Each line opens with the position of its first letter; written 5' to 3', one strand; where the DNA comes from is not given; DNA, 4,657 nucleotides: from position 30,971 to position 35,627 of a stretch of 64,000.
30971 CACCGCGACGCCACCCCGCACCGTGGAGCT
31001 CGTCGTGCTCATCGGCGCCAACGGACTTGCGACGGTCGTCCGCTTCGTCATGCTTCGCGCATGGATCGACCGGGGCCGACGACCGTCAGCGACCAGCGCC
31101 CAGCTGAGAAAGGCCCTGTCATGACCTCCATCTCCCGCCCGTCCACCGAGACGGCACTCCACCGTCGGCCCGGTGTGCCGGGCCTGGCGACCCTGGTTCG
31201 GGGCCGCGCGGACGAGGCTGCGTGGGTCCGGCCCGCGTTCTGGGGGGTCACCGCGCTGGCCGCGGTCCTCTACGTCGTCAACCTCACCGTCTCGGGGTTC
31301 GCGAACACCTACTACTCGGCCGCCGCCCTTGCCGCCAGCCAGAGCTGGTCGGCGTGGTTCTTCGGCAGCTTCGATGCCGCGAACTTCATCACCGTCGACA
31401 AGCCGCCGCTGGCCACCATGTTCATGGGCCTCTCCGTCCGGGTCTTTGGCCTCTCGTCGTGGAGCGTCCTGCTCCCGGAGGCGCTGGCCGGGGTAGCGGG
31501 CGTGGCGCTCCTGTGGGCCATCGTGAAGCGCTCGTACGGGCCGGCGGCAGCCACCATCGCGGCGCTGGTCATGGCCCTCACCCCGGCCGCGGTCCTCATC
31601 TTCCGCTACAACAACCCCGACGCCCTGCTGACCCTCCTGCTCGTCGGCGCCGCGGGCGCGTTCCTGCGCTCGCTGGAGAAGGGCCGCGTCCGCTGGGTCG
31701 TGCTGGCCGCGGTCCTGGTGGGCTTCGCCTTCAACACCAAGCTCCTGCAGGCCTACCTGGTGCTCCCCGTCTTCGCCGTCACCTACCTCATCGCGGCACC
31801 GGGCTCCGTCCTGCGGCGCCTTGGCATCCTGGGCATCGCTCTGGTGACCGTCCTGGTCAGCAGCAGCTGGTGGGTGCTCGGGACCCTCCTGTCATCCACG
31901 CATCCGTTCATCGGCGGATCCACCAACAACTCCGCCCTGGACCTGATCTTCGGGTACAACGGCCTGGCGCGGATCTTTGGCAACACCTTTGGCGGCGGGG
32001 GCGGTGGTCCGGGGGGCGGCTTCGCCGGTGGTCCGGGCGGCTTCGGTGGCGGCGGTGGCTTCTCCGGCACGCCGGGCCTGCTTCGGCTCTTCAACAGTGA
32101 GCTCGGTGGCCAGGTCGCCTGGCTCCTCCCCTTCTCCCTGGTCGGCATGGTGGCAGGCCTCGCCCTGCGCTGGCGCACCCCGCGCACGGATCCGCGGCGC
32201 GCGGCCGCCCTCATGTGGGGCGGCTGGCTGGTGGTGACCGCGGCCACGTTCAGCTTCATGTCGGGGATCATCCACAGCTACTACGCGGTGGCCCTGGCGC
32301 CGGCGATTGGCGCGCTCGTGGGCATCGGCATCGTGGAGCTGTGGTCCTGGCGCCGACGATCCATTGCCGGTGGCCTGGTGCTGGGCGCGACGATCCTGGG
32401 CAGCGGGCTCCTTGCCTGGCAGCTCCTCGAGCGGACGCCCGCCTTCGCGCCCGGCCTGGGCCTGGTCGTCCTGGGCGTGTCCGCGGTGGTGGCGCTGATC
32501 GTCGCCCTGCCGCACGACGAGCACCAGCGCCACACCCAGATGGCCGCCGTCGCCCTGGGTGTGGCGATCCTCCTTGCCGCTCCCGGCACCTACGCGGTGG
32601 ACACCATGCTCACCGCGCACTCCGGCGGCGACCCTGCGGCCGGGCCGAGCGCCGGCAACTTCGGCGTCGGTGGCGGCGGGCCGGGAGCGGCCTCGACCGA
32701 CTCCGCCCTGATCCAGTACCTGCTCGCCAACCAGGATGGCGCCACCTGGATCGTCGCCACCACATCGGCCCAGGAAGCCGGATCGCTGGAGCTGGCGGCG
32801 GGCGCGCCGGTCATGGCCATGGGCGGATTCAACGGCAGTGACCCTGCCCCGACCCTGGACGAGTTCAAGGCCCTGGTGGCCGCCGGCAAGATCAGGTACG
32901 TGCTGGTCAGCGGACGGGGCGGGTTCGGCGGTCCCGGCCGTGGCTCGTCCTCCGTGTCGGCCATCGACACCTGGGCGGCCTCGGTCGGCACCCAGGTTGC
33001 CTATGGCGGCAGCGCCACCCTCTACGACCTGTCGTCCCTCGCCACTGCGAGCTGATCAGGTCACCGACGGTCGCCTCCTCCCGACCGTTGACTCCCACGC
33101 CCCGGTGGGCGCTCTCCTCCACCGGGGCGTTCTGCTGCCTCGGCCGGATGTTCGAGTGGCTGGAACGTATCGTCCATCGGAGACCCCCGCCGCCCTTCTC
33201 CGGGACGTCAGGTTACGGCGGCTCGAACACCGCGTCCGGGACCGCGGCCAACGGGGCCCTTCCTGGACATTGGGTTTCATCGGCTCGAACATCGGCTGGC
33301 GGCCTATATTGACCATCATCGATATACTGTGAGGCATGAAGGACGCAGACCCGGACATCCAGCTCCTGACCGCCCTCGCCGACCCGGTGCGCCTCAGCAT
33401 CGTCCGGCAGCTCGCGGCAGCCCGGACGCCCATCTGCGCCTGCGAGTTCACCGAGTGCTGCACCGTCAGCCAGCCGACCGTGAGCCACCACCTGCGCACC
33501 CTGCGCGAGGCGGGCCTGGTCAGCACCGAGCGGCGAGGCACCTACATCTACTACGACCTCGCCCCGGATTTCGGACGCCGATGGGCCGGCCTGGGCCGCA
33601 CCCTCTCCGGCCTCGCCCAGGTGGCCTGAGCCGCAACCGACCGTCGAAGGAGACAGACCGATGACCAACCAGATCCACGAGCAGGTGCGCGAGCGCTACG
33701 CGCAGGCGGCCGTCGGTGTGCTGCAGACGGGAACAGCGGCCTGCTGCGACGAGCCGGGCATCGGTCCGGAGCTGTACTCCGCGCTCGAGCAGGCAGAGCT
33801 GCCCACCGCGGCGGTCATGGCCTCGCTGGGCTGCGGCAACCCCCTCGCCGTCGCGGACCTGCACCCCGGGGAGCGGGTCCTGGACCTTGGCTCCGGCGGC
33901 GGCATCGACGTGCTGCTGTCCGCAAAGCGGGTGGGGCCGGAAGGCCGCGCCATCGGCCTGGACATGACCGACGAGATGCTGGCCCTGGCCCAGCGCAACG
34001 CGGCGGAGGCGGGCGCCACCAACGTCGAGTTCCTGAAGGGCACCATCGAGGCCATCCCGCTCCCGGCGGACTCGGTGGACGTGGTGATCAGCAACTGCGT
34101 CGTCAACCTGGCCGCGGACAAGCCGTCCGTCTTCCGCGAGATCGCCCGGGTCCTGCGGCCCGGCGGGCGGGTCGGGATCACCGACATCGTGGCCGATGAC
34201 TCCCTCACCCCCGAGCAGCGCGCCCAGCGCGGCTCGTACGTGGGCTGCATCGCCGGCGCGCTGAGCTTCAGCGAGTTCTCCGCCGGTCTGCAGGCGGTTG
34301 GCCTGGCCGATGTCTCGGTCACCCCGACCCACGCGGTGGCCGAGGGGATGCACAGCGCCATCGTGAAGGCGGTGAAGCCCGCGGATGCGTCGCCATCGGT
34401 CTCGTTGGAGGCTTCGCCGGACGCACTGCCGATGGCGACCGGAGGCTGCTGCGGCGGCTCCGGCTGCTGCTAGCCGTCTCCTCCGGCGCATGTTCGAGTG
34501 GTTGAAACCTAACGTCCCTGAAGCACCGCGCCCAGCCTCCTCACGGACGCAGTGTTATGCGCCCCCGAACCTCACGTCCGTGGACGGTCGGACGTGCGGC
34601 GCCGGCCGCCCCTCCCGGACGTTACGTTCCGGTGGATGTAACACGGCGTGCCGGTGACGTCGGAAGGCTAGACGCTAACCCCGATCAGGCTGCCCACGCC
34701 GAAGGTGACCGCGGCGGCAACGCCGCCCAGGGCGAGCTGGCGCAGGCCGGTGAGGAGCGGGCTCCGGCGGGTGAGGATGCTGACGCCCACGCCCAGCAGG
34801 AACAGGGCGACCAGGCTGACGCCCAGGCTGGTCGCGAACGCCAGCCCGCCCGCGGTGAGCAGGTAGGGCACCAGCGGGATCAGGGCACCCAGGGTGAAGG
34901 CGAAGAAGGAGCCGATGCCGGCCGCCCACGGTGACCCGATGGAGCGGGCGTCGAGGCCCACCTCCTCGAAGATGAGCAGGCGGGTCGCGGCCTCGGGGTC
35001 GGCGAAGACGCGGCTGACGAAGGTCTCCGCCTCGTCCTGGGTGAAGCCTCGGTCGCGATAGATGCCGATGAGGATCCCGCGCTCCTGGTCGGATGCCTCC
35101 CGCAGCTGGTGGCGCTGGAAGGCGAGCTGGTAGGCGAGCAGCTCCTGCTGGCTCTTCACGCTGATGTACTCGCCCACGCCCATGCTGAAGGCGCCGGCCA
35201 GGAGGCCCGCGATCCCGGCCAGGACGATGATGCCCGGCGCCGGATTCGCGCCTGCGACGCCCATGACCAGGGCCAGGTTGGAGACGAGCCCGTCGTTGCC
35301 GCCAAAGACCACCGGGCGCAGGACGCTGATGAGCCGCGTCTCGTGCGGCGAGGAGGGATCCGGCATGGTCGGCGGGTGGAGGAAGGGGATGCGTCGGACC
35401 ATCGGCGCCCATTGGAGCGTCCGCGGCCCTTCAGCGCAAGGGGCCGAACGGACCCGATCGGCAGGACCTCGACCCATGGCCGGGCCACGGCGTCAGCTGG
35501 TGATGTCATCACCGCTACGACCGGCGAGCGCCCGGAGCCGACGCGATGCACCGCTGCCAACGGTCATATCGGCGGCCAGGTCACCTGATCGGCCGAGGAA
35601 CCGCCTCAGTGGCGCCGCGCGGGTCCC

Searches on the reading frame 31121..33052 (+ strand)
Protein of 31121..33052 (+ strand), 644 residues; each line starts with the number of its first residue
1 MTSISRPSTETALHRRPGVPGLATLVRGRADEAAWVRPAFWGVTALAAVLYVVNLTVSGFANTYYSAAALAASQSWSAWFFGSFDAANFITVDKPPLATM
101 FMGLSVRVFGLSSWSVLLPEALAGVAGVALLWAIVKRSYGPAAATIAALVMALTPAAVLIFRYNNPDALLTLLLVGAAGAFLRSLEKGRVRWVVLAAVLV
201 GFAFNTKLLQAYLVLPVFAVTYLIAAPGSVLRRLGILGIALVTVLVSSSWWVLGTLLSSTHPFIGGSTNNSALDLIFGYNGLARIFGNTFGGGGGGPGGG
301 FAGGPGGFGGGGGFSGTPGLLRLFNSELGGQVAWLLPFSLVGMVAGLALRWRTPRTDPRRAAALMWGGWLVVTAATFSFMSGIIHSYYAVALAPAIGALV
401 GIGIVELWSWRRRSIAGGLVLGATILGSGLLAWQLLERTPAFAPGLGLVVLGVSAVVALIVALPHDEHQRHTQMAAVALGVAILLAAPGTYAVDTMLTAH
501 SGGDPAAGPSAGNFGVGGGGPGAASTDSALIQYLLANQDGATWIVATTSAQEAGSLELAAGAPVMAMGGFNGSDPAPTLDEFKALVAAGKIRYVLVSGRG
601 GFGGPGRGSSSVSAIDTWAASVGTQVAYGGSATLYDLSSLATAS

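Call 12: search_protein_families(library=pfam, proteins=[window:31121-33052:+], max_evalue=0.01)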
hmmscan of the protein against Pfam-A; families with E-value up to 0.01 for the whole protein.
seq(644 aa): 2 families
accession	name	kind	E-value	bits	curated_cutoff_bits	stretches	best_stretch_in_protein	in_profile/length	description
PF24878.1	YkcB_C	-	3e-30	104.4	27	1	530-619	1-82/85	Putative mannosyltransferase YkcB-like, C-terminal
PF13231.12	PMT_2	-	1.3e-29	103.9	26.1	1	93-250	1-159/160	Dolichyl-phosphate-mannose-protein mannosyltransferase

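Call 33: search_protein_families(library=ncbifam, proteins=[window:31121-33052:+], max_evalue=0.01)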
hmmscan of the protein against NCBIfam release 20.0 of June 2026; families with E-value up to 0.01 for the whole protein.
window:31121-33052:+ (644 aa): 2 families
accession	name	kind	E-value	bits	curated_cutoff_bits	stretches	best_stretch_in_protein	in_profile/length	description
TIGR03663.1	TIGR03663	subfamily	1e-07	31.3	126.25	1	105-225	62-181/435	flippase activity-associated protein Agl23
NF058602.1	PrMnsylTfPmt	equivalog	3e-05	23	800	1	27-192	30-198/530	protein O-mannosyltransferase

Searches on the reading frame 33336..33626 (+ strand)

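Call 12: search_protein_families(library=pfam, proteins=[window:33336-33626:+], max_evalue=0.01)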
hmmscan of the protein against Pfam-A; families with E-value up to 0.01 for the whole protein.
window:33336-33626:+ (97 aa): 6 families
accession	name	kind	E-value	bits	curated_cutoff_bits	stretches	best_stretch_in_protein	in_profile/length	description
PF01022.26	HTH_5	-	1.8e-13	50.6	22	1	16-63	1-46/47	Bacterial regulatory protein, arsR family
PF12840.13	HTH_20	-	4.5e-12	46.2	27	1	14-63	1-49/51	Helix-turn-helix domain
PF25213.1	HVO_A0261_N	-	0.00074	19.8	35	1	18-70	12-61/86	HVO_A0261 N-terminal domain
PF01978.25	TrmB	-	0.0027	17.9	25.6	1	37-73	27-63/68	Sugar-specific transcriptional regulator TrmB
PF13545.12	HTH_Crp_2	-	0.0032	17.8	27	1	42-71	32-60/70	Crp-like helix-turn-helix domain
PF12802.13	MarR_2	-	0.0086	16.7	27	0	37-66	25-54/61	MarR family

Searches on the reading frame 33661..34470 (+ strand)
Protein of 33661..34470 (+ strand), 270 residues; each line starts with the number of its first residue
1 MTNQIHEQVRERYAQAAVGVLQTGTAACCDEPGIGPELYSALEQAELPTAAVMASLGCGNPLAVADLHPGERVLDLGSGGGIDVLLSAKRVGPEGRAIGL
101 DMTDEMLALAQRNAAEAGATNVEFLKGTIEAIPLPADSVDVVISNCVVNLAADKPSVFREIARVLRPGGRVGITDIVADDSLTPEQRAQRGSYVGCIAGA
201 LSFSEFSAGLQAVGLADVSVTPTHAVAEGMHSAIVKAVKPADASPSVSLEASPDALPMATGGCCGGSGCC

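Call 12: search_protein_families(library=pfam, proteins=[window:33661-34470:+], max_evalue=0.01)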
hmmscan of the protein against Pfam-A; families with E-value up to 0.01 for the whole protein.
window:33661-34470:+ (270 aa): 15 families
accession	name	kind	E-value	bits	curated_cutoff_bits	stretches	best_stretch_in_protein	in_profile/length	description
PF13847.12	Methyltransf_31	-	2.2e-32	112.2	27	1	68-188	2-124/145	Methyltransferase domain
PF13649.12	Methyltransf_25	-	2.3e-22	80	27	1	73-169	1-97/97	Methyltransferase domain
PF08241.18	Methyltransf_11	-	1.8e-21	77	21.2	1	74-171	1-93/95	Methyltransferase domain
PF01209.24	Ubie_methyltran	-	3.1e-16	59.9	20.1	1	68-173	46-151/233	ubiE/COQ5 methyltransferase family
PF08242.18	Methyltransf_12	-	1.1e-12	49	30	1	74-171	1-98/98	Methyltransferase domain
PF13489.12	Methyltransf_23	-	6.8e-09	36.1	27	1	67-181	20-124/164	Methyltransferase domain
PF01135.25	PCMT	-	6.1e-08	33.1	20.3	1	65-127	69-131/210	Protein-L-isoaspartate(D-aspartate) O-methyltransferase (PCMT)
PF20922.3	Anamorsin_N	-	8.7e-06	26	27.1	1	106-181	20-95/163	Anamorsin, N-terminal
PF06325.19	PrmA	-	2e-05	24.7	22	1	68-179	160-264/296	Ribosomal protein L11 methyltransferase (PrmA)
PF24675.1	NpmA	-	0.00018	21.3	60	1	73-173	27-136/214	16S rRNA (adenine(1408)-N(1))-methyltransferase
PF05148.21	Methyltransf_8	-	0.0002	21.8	27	1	126-176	110-159/219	Hypothetical methyltransferase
PF05175.20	MTS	-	0.00023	21.3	23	1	70-170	32-135/170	Methyltransferase small domain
PF02353.26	CMAS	-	0.00071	19.4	27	1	63-185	56-176/273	Mycolic acid cyclopropane synthetase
PF01170.24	UPF0020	-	0.00093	19.4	22.3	1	96-145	78-128/197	RMKL-like, methyltransferase domain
PF00891.24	Methyltransf_2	-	0.0015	18.3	22.3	1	60-181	53-172/210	O-methyltransferase domain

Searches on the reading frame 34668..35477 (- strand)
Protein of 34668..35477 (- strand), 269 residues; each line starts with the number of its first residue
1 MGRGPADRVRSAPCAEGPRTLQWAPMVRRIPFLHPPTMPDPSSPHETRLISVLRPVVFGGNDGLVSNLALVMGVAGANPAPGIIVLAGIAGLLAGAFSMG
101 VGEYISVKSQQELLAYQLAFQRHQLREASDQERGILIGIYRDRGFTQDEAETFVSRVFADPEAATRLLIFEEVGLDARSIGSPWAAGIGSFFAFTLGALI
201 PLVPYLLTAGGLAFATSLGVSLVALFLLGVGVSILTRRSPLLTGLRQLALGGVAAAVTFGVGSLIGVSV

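Call 12: search_protein_families(library=pfam, proteins=[window:34668-35477:-], max_evalue=0.01)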
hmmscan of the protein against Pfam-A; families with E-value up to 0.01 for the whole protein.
window:34668-35477:- (269 aa): 1 family
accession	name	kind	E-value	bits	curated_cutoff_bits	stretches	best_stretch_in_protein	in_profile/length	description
PF01988.24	VIT1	-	1.5e-63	214.9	28.1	1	53-263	1-214/214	VIT family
